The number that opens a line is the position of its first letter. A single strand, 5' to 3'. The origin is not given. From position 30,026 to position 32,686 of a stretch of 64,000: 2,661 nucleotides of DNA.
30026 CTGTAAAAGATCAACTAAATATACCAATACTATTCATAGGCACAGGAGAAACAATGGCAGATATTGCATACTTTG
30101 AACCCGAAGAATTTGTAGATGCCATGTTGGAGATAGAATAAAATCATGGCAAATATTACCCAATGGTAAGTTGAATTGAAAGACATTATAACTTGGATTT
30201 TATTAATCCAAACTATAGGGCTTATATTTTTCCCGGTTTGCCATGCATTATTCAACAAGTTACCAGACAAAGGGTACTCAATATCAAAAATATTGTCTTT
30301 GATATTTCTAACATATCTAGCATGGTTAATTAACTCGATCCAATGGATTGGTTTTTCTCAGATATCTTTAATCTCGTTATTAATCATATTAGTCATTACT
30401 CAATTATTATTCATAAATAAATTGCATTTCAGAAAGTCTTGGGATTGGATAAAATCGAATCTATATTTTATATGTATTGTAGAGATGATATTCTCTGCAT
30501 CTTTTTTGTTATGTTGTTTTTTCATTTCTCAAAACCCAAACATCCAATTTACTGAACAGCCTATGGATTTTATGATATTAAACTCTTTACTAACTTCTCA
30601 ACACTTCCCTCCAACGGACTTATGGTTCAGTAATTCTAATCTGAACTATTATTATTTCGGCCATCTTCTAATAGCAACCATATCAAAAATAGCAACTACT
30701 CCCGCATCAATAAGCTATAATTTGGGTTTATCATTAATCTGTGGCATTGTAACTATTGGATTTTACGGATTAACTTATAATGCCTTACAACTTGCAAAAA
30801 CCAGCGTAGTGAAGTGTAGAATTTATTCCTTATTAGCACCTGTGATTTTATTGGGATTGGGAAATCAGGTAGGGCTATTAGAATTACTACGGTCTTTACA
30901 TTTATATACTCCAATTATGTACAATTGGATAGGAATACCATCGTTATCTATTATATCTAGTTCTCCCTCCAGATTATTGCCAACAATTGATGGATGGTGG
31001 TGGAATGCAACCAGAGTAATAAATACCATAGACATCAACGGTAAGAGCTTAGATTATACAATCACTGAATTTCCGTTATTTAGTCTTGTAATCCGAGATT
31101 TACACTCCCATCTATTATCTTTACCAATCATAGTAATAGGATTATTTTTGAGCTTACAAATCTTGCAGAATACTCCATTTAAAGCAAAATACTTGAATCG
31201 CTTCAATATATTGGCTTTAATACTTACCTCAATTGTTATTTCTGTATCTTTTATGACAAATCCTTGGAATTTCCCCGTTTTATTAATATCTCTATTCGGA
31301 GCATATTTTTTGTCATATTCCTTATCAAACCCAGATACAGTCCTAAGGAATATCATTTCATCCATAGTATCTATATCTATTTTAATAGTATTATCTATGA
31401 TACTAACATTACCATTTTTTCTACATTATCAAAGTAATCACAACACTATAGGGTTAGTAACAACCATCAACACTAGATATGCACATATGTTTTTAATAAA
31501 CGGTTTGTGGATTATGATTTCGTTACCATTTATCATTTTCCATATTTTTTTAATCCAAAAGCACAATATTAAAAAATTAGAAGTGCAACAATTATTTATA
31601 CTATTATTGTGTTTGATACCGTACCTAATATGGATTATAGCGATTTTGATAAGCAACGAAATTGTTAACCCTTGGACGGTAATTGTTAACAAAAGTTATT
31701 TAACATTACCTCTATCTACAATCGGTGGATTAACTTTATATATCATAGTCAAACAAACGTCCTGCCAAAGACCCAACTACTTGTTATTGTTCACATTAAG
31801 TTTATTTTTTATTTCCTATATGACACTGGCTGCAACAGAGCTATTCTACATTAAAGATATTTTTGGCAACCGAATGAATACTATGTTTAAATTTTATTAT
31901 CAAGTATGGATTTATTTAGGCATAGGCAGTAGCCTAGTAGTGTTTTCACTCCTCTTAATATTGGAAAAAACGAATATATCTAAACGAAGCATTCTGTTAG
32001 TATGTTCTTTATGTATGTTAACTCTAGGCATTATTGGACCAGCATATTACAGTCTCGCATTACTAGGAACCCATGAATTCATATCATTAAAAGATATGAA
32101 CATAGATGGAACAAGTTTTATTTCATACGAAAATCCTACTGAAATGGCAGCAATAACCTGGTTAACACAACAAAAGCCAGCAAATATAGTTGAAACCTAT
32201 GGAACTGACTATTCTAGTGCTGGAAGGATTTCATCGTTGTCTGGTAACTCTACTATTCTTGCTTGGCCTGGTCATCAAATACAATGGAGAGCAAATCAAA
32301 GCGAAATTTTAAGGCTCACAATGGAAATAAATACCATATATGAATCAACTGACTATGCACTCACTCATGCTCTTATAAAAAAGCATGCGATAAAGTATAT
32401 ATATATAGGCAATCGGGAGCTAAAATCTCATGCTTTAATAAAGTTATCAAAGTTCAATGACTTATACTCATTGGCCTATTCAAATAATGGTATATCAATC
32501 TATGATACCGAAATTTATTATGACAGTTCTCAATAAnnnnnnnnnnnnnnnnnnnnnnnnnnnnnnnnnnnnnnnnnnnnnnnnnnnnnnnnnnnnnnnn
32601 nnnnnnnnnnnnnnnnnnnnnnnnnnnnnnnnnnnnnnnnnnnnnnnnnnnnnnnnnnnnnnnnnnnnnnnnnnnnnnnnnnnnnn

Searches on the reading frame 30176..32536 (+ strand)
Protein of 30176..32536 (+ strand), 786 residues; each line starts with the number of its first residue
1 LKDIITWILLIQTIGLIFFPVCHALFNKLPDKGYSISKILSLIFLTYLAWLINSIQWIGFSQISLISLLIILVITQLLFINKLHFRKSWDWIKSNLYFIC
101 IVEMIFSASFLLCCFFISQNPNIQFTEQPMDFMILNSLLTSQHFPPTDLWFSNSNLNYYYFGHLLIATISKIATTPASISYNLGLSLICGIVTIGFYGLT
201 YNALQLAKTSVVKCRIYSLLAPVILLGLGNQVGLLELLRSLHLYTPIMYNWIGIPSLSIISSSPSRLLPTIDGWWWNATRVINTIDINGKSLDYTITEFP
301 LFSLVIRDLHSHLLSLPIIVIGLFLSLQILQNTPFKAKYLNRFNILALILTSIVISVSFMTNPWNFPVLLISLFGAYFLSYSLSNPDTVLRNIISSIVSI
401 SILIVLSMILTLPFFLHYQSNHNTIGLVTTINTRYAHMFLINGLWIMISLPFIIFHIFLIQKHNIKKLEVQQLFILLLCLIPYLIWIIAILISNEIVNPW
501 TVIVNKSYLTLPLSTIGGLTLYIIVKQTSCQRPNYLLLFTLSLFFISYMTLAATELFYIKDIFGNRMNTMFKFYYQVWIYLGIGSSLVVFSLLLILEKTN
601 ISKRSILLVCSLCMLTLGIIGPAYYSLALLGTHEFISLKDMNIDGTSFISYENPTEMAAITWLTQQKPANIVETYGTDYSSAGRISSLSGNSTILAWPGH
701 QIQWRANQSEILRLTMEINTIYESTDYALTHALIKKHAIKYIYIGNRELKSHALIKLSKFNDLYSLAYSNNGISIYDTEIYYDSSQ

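Call 48: search_protein_families(library=pfam, proteins=[window:30176-32536:+], max_evalue=0.00001)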
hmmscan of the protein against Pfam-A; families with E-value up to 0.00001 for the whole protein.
window:30176-32536:+ (786 aa): 1 family
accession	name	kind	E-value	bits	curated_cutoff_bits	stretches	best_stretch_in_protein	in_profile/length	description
PF10060.15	DUF2298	-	3e-87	294.1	27.8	1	45-579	2-486/488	Uncharacterized membrane protein (DUF2298)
